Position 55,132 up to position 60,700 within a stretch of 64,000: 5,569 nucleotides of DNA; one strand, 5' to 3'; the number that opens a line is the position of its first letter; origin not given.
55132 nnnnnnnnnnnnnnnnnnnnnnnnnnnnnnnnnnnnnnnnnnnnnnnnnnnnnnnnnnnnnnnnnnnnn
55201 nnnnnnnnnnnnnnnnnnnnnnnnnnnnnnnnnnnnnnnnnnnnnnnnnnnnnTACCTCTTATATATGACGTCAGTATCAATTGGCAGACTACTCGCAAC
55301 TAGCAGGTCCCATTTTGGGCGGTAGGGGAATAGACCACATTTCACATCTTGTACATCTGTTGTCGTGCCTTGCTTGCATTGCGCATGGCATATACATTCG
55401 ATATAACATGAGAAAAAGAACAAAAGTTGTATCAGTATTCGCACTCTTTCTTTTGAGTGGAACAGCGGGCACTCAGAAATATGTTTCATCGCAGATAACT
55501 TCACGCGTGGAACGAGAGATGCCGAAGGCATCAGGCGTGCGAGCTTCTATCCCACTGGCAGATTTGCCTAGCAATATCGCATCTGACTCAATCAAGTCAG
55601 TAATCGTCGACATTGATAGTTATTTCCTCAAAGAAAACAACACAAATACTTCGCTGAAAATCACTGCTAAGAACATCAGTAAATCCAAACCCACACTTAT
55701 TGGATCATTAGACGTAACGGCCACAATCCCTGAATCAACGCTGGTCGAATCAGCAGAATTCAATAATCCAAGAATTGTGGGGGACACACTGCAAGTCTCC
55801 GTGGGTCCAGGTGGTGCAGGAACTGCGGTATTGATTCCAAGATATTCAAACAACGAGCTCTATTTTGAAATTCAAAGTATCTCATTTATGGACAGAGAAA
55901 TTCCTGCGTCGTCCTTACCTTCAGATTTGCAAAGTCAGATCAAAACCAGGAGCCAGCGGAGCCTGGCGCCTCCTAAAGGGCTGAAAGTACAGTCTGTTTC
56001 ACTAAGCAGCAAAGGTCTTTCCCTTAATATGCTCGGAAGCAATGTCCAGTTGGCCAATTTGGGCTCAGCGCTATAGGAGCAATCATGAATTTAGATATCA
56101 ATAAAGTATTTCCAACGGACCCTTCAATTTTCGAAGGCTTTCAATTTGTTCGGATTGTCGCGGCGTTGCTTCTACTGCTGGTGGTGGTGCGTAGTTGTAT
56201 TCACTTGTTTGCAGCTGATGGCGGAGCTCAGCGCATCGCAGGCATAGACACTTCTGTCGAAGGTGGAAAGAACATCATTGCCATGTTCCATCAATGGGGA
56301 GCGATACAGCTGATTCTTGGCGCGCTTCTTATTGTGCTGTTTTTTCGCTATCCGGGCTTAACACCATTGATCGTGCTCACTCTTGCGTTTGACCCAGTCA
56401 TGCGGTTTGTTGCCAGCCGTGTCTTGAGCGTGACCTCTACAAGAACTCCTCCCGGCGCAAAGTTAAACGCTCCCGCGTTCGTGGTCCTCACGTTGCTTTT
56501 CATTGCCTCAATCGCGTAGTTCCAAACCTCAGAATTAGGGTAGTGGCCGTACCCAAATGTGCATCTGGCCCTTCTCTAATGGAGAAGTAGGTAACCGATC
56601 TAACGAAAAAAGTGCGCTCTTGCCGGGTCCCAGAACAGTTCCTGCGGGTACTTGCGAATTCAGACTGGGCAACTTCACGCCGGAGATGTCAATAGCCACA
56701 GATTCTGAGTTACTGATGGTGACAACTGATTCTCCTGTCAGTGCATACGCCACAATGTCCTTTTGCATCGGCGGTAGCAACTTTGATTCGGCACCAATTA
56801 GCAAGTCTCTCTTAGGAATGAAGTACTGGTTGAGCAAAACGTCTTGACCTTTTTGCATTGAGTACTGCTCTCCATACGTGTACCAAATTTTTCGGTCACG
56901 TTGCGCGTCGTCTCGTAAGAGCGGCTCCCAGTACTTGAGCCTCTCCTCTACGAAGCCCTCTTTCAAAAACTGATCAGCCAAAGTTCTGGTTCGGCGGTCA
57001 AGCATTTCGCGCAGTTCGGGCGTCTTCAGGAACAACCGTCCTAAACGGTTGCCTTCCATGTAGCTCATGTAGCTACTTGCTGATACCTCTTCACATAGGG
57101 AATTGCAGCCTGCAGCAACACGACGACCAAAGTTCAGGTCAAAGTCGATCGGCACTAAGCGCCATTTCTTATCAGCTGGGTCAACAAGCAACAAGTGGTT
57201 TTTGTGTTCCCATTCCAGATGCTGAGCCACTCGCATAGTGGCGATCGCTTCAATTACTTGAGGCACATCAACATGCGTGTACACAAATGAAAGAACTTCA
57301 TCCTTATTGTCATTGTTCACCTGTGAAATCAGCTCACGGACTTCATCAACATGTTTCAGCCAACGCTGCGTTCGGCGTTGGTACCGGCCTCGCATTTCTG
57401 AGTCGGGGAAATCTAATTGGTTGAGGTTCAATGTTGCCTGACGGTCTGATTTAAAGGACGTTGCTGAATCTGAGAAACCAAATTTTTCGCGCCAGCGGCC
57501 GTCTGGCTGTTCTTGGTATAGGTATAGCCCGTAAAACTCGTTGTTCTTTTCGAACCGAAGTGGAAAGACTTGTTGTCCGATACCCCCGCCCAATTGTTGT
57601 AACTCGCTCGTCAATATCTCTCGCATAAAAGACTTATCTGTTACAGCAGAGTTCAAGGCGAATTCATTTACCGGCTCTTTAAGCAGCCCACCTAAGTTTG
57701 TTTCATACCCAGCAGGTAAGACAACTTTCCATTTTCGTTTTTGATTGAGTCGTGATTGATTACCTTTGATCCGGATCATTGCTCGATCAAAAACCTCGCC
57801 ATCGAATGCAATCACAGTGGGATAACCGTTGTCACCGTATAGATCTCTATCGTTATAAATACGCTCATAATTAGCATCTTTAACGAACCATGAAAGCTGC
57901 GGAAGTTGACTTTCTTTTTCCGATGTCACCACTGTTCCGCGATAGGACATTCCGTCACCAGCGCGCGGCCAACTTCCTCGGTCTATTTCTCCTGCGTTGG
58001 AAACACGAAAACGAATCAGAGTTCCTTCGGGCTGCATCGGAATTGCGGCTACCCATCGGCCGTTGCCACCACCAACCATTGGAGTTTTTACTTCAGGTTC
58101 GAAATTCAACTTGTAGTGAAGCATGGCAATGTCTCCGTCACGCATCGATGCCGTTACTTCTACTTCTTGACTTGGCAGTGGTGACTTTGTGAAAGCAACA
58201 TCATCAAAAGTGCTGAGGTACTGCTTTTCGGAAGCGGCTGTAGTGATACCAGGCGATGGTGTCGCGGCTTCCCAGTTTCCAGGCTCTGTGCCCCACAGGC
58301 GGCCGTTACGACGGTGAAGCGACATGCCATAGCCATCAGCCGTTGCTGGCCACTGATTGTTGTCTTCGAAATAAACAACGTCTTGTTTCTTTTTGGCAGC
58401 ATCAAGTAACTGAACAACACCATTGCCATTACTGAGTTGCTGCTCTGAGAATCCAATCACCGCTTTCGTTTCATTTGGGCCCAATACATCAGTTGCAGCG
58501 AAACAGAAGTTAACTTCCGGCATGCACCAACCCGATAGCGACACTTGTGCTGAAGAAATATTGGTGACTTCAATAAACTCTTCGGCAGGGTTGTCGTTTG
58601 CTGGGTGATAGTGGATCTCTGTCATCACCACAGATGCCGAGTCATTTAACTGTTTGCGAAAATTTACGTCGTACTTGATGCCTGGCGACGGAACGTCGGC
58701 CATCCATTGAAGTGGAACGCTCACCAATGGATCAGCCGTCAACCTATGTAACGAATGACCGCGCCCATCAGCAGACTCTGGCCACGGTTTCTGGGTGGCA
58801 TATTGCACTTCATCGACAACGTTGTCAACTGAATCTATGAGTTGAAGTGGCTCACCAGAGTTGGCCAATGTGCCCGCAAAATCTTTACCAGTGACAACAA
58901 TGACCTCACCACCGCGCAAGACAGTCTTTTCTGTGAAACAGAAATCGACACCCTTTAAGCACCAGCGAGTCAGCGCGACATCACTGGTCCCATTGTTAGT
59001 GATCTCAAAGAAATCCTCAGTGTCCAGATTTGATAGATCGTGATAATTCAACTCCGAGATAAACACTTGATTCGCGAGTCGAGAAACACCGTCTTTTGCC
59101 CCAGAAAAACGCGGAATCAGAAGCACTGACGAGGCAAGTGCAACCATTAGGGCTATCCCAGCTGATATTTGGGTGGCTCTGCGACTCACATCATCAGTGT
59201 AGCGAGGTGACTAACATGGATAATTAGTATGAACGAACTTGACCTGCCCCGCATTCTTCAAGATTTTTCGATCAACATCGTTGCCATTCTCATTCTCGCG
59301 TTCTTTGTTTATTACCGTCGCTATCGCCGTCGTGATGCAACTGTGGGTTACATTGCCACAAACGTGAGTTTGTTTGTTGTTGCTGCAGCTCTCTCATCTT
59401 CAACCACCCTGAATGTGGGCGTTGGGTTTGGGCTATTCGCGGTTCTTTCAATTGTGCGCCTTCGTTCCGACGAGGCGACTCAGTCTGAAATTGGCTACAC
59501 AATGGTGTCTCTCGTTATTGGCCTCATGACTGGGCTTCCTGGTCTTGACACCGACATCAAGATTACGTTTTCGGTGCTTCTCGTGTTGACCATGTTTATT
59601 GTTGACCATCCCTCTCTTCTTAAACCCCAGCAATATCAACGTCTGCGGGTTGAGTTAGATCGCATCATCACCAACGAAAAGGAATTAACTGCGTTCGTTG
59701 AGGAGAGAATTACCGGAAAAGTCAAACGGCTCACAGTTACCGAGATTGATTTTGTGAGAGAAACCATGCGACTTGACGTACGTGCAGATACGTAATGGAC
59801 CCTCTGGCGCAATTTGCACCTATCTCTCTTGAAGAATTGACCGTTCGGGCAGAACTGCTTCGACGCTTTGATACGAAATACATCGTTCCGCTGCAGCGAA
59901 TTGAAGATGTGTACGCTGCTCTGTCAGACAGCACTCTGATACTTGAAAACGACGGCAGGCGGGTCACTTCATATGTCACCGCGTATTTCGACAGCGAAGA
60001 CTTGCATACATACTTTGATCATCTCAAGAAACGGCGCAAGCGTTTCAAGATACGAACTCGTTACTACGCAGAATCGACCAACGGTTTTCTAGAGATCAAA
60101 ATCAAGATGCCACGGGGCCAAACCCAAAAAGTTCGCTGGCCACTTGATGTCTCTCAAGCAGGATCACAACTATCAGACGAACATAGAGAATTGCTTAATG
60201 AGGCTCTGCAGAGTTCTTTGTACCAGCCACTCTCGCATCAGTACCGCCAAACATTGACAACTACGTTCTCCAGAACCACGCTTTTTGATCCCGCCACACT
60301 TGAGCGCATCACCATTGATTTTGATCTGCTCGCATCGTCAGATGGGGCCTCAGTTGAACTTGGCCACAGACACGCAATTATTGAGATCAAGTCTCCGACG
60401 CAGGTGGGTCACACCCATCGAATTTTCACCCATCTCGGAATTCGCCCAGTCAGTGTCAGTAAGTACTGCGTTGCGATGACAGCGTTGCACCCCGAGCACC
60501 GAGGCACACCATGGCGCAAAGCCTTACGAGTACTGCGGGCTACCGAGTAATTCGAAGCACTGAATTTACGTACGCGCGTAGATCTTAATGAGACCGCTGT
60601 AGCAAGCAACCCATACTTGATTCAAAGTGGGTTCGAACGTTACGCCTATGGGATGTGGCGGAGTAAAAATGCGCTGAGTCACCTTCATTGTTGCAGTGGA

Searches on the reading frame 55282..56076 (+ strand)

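Call 8: search_protein_families(library=pfam, proteins=[window:55282-56076:+], max_evalue=0.001)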
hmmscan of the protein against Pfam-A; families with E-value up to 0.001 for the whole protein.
window:55282-56076:+ (264 aa): 0 families

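Call 11: search_protein_families(library=pfam, proteins=[window:55282-56076:+], max_evalue=10)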
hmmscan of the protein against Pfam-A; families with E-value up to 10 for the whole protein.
window:55282-56076:+ (264 aa): 1 family
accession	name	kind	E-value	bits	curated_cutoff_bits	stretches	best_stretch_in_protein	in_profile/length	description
PF13861.12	FLgD_tudor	-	0.2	12.3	26.9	1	235-259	30-56/58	FlgD Tudor-like domain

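Call 12: search_protein_families(library=ncbifam, proteins=[window:55282-56076:+], max_evalue=1)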
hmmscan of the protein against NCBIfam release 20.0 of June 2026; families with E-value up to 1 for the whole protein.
window:55282-56076:+ (264 aa): 0 families

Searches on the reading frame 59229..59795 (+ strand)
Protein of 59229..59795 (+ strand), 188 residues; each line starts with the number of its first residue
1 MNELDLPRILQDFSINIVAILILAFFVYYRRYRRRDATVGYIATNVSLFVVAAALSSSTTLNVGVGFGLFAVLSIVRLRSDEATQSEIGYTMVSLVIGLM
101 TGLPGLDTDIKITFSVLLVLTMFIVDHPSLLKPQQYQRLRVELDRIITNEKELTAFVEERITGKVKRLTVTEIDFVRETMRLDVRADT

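Call 8: search_protein_families(library=pfam, proteins=[window:59229-59795:+], max_evalue=0.001)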
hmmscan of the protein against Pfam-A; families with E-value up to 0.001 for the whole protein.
window:59229-59795:+ (188 aa): 1 family
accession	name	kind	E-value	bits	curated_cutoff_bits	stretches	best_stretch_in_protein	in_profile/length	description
PF16316.10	DUF4956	-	7.3e-47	159.7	30.6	1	16-185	1-168/169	Domain of unknown function (DUF4956)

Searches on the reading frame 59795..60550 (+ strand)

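Call 42: search_protein_families(library=pfam, proteins=[window:59795-60550:+], max_evalue=0.00001)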
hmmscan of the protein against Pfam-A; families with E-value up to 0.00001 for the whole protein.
window:59795-60550:+ (251 aa): 1 family
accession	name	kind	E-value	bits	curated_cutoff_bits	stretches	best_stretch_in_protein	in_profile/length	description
PF09359.15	VTC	-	5.9e-27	95.2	23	1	24-232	2-235/235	VTC domain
